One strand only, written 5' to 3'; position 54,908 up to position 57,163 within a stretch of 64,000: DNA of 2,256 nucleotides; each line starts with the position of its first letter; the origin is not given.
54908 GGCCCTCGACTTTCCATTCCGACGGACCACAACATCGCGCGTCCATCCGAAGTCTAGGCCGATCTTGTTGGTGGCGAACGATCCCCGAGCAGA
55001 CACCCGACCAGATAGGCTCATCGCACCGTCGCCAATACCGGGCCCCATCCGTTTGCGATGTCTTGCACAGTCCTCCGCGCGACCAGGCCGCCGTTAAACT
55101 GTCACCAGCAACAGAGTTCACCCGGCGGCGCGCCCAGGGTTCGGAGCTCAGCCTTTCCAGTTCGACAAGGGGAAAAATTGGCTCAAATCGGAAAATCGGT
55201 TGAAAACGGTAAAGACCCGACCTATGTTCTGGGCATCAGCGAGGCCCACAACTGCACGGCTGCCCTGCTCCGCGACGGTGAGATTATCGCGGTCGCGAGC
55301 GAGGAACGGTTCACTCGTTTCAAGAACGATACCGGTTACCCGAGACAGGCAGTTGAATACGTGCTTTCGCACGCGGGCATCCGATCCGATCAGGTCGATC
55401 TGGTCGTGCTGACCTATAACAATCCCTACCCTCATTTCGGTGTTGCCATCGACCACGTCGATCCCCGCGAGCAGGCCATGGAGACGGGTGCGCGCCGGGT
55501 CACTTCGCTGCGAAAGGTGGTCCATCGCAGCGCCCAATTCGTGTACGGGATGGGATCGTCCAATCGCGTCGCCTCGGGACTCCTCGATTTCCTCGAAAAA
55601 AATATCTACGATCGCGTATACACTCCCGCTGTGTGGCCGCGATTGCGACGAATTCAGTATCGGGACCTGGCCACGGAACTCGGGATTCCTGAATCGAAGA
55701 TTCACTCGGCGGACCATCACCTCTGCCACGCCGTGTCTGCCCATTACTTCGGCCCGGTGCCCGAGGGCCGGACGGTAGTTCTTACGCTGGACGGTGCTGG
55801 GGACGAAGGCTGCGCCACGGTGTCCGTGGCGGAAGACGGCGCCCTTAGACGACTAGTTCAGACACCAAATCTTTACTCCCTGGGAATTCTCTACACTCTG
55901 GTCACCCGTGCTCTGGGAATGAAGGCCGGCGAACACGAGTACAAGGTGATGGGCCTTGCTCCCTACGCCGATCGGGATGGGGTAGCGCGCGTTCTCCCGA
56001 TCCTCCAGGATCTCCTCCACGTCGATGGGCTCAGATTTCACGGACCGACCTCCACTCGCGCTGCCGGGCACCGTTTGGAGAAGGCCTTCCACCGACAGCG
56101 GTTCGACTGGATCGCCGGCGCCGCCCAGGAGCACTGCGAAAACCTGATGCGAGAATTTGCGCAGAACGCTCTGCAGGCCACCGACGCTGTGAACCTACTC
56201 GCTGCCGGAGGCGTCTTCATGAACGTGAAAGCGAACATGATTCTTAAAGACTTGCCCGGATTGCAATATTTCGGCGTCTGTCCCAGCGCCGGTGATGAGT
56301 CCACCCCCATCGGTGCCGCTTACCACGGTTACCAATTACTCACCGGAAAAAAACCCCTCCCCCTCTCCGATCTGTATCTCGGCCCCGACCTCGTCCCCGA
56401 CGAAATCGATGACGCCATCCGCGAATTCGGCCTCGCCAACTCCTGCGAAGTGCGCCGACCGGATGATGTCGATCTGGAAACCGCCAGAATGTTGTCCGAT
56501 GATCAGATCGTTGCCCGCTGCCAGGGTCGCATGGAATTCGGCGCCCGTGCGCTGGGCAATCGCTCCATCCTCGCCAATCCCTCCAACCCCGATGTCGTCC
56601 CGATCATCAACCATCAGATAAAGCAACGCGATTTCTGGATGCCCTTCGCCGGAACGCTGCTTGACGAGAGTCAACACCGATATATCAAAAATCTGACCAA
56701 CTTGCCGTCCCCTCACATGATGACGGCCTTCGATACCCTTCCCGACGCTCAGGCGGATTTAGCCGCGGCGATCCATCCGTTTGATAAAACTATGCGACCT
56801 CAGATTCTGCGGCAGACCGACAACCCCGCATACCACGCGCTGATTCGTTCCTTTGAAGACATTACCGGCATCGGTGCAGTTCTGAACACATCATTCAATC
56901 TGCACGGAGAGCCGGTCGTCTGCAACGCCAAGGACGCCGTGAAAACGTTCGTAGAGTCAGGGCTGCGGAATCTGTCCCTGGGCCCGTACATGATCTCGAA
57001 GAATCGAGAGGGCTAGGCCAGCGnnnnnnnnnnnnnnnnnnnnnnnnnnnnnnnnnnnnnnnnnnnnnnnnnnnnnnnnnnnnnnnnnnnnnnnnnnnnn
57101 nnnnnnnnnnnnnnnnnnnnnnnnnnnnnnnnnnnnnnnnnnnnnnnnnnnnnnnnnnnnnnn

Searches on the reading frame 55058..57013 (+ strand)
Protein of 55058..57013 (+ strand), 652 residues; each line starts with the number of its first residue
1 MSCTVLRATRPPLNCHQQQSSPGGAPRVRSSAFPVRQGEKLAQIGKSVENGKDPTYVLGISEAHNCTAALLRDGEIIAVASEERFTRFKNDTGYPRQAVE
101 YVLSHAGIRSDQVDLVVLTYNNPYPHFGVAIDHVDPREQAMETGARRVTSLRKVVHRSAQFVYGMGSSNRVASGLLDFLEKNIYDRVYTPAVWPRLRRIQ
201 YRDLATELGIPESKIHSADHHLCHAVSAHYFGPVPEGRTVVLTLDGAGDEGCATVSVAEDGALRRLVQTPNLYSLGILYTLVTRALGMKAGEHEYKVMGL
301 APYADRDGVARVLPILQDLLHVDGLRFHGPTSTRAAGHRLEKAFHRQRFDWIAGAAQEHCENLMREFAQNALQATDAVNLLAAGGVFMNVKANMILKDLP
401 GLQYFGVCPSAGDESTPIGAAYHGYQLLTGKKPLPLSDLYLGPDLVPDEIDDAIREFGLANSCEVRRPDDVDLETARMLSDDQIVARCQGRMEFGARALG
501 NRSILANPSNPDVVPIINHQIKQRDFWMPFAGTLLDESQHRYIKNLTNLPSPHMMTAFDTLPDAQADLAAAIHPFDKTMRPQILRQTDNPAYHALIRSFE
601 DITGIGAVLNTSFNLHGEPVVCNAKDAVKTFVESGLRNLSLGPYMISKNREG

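Call 13: search_protein_families(library=pfam, proteins=[window:55058-57013:+], max_evalue=0.01)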
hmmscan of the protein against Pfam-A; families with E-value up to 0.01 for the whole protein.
window:55058-57013:+ (652 aa): 2 families
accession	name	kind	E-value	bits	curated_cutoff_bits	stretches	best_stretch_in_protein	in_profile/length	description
PF16861.10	Carbam_trans_C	-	2.6e-57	193.5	27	1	476-648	1-170/170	Carbamoyltransferase C-terminus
PF02543.21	Carbam_trans_N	-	3.8e-34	119.1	24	1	57-421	2-345/346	Carbamoyltransferase N-terminus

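Call 58: search_protein_families(library=ncbifam, proteins=[window:55058-57013:+], max_evalue=0.001)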
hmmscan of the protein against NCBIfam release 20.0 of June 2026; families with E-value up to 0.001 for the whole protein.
window:55058-57013:+ (652 aa): 1 family
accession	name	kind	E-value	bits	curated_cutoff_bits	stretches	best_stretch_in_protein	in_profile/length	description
NF041651.1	nodul_NodU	equivalog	5.6e-23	81.5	1000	1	368-627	289-536/556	nodulation protein NodU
